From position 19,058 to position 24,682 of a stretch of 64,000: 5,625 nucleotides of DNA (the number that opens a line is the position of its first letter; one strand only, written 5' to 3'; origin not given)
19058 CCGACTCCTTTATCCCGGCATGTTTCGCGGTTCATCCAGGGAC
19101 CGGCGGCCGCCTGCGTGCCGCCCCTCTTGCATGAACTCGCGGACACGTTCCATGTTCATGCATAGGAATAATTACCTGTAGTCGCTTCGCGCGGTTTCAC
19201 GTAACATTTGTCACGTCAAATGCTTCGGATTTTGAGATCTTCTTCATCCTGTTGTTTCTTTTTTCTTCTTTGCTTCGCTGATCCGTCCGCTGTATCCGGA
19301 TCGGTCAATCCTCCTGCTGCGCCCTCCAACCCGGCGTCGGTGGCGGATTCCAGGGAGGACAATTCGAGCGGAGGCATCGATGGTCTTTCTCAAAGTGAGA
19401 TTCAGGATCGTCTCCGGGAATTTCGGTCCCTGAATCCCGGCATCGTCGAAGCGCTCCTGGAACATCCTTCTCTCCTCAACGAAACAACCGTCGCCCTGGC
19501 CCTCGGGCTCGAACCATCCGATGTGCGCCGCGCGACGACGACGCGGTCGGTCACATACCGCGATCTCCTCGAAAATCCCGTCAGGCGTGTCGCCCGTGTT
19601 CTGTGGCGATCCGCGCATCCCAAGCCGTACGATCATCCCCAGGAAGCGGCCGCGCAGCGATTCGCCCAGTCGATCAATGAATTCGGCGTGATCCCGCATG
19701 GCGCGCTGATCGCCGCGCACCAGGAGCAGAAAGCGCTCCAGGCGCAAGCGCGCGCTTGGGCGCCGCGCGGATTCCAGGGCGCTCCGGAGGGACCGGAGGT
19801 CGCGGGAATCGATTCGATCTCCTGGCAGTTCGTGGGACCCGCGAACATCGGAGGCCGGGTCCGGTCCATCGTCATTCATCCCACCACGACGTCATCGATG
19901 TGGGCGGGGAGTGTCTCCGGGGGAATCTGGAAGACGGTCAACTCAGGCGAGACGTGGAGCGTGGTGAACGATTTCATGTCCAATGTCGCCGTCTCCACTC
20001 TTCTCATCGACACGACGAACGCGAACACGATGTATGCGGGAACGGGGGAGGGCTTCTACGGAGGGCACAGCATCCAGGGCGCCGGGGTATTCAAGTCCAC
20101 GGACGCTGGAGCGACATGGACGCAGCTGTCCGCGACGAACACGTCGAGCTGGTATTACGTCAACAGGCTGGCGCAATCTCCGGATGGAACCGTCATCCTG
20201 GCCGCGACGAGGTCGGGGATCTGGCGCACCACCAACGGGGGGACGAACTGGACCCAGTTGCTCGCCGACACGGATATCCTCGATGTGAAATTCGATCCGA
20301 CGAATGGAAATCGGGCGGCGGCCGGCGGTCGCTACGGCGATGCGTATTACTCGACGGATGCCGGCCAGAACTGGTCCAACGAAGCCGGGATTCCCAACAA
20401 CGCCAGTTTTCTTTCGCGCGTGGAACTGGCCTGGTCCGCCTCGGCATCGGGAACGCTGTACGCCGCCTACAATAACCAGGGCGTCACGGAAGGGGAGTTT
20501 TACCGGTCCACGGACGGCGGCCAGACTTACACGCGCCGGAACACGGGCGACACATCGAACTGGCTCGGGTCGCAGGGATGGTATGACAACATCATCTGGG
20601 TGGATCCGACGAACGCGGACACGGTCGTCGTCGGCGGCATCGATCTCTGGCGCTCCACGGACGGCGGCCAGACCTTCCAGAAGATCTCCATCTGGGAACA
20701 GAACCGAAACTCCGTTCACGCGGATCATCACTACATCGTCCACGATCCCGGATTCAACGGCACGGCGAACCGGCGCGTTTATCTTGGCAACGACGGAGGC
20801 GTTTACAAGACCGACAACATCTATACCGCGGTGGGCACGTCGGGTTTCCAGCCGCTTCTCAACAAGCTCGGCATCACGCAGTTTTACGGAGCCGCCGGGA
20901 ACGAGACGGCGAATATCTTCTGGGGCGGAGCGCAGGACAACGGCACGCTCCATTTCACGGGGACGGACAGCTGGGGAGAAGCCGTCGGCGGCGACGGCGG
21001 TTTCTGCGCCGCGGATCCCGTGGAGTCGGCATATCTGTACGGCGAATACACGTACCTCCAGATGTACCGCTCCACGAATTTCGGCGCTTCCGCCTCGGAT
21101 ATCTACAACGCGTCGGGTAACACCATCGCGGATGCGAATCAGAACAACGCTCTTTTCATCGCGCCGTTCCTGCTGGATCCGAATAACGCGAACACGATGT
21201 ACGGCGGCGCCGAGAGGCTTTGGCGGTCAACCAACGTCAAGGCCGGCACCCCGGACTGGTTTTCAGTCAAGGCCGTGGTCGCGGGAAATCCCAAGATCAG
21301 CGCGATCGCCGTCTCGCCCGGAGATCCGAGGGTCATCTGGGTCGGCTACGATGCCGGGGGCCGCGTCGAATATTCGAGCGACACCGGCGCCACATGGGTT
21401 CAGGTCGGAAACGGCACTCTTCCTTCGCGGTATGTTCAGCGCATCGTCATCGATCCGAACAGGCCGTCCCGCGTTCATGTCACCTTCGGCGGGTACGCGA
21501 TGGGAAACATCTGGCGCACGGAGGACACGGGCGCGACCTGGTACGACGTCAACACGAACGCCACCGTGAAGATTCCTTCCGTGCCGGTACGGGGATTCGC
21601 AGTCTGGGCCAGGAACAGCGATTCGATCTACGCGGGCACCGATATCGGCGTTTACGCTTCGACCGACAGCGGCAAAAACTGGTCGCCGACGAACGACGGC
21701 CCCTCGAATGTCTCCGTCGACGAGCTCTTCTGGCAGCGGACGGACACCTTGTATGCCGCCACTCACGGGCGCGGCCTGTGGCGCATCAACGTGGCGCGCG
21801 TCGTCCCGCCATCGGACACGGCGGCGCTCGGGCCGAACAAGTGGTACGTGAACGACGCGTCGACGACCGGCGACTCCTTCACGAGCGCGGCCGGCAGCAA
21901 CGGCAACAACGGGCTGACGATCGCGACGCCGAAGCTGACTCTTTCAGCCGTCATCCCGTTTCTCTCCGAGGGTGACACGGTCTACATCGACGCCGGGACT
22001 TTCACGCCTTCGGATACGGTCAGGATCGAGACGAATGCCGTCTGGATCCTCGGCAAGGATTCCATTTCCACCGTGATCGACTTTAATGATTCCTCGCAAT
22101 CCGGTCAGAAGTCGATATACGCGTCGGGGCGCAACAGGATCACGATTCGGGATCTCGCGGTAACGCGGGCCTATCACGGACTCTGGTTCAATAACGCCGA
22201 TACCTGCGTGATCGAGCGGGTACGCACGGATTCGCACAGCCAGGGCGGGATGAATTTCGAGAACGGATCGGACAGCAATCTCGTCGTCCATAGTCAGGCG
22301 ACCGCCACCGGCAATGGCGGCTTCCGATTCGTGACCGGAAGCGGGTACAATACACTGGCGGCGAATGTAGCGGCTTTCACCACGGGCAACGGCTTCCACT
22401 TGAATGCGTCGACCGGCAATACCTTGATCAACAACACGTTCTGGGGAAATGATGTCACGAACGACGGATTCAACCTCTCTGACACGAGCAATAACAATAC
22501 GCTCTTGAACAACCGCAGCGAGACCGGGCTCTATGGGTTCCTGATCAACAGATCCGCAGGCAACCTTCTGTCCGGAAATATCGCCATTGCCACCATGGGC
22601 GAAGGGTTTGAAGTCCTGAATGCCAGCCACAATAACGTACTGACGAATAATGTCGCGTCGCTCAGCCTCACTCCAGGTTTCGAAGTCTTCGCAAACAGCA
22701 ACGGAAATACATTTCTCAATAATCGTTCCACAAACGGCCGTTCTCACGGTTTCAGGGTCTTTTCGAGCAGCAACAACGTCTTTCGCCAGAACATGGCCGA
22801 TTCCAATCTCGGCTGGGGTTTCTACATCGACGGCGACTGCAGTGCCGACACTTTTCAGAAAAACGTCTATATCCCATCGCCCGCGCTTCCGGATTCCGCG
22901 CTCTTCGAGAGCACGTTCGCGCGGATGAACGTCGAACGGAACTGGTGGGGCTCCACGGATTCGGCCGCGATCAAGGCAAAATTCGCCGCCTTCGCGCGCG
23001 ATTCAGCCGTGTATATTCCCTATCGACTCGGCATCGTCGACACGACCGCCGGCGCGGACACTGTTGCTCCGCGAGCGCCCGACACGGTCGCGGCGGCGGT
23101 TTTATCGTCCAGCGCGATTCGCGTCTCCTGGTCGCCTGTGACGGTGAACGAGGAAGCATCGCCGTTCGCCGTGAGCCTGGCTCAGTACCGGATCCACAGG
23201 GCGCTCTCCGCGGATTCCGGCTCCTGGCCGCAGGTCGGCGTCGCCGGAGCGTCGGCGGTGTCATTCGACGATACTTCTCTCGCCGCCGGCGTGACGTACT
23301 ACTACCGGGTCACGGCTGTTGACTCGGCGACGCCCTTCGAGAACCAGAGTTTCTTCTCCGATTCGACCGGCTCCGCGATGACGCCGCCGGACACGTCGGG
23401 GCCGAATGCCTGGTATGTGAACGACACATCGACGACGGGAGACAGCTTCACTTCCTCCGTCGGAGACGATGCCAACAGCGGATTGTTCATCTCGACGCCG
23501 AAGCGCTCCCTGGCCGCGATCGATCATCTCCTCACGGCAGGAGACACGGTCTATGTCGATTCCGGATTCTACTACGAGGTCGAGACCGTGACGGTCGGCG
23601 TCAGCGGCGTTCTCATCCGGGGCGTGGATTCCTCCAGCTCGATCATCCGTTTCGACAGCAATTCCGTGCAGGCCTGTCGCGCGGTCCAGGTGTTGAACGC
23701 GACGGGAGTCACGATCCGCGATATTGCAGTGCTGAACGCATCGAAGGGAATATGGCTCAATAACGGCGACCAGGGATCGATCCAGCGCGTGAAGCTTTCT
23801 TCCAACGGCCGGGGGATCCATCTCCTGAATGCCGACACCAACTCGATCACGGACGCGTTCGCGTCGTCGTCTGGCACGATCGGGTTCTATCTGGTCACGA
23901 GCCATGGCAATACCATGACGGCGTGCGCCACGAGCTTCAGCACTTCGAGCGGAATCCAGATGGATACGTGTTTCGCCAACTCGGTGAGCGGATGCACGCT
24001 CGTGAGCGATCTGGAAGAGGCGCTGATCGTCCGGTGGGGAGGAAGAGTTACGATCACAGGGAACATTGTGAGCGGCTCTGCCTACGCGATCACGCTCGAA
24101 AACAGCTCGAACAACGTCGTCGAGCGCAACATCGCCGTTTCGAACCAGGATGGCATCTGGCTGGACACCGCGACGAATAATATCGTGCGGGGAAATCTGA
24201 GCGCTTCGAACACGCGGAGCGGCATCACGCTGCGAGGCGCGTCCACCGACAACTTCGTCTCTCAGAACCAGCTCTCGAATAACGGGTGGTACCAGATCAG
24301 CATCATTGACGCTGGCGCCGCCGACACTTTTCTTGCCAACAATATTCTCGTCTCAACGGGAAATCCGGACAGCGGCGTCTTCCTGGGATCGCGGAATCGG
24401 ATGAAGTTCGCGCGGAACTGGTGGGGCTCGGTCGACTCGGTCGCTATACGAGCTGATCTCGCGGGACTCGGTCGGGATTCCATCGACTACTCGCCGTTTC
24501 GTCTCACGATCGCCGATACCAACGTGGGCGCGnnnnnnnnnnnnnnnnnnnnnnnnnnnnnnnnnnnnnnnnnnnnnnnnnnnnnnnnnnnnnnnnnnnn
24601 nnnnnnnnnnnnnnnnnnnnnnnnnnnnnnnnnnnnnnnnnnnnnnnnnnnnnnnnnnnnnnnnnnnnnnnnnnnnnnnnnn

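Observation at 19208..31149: Tandem pair of roughly 2000-aa paralogous surface proteins with Asp-box propeller, beta-helix, FN3 and dockerin-like modules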

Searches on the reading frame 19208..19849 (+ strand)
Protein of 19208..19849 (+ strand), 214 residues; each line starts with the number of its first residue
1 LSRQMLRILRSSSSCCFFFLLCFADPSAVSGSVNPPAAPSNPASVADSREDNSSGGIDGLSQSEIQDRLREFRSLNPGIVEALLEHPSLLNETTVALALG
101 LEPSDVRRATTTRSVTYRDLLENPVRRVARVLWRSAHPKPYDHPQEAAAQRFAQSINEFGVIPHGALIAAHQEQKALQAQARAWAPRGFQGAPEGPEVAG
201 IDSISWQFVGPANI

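Call 9: search_protein_families(library=pfam, proteins=[window:19208-19849:+], max_evalue=10)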
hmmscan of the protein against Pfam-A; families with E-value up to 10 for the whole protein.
window:19208-19849:+ (214 aa): 0 families

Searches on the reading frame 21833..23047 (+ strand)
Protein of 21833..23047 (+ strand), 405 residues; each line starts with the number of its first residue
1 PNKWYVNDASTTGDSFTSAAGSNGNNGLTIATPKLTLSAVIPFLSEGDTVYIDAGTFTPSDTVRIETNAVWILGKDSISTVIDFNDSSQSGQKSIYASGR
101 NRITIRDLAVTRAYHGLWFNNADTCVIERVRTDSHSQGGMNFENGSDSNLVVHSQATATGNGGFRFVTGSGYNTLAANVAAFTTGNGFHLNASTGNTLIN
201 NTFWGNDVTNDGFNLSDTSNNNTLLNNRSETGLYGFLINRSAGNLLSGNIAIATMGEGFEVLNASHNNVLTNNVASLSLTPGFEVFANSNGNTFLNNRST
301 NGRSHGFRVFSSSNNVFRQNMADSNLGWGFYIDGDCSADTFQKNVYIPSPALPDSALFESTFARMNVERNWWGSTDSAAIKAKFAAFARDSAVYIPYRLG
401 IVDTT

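Call 64: search_solved_structures(query=A5, max_evalue=1)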
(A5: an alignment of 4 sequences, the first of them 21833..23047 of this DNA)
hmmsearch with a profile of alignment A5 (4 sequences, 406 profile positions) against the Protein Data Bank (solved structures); distinct sequences matched with E-value up to 1: 7.
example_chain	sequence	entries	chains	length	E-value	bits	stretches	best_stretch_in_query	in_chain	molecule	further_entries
7o0y_A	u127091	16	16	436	4.6e-08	35.4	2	228-331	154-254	Probable ABC transporter binding protein NosD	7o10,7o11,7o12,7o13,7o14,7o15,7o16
4ozz_A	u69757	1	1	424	9.7e-07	31.1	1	193-329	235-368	Poly(beta-D-mannuronate) C5 epimerase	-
4ozy_A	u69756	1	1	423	9.8e-07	31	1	193-329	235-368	Poly(beta-D-mannuronate) C5 epimerase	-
4nk6_A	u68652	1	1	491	1.1e-06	30.9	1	193-329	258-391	Poly(beta-D-mannuronate) C5 epimerase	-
4nk8_A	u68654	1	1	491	1.8e-06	30.2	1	193-329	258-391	Poly(beta-D-mannuronate) C5 epimerase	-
7dmk_A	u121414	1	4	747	0.012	17.5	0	121-165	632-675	BcAlyPL6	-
5olq_A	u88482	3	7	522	0.1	14.5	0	21-64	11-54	Rhamnogalacturonan lyase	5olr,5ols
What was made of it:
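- The nearest solved relatives are NosD, the AlgG epimerase and a PL6 lyase (call 64). The beta-helices are related to AlgG and PL6 (call 64). Among the beta-helix profile's PDB hits, after NosD, is the alginate C5-epimerase AlgG (E 1e-6, call 64).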

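Call 65: search_protein_families(library=pfam, proteins=[window:21833-23047:+], max_evalue=1)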
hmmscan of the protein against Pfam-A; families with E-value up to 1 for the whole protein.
window:21833-23047:+ (405 aa): 3 families
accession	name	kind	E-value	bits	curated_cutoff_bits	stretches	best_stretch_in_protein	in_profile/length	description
PF13229.12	Beta_helix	-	6.2e-18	65.4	25.9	3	167-274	51-157/158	Right handed beta helix region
PF05048.19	NosD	-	2.3e-17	63.6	23.6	2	75-227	22-167/212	Periplasmic copper-binding protein (NosD)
PF24060.1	DUF7361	-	0.27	12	29.5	1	209-273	21-84/95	Domain of unknown function (DUF7361)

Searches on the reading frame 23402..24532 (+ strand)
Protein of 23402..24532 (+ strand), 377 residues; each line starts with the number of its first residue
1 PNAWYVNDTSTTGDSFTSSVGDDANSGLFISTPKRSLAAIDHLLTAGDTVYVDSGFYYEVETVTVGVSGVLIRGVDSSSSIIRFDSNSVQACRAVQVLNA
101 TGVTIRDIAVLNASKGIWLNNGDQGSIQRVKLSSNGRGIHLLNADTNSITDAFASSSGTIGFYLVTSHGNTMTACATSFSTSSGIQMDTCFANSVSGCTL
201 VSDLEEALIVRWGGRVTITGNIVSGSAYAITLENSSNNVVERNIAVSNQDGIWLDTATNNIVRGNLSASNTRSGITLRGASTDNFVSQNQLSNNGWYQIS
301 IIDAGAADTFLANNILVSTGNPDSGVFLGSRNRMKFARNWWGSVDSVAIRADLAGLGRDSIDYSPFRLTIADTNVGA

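Call 65: search_protein_families(library=pfam, proteins=[window:23402-24532:+], max_evalue=1)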
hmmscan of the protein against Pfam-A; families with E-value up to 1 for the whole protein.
window:23402-24532:+ (377 aa): 2 families
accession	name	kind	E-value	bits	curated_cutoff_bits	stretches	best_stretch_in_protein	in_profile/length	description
PF05048.19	NosD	-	1.2e-25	90.7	23.6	2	183-349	17-178/212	Periplasmic copper-binding protein (NosD)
PF13229.12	Beta_helix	-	3.1e-20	72.8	25.9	2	183-339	1-156/158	Right handed beta helix region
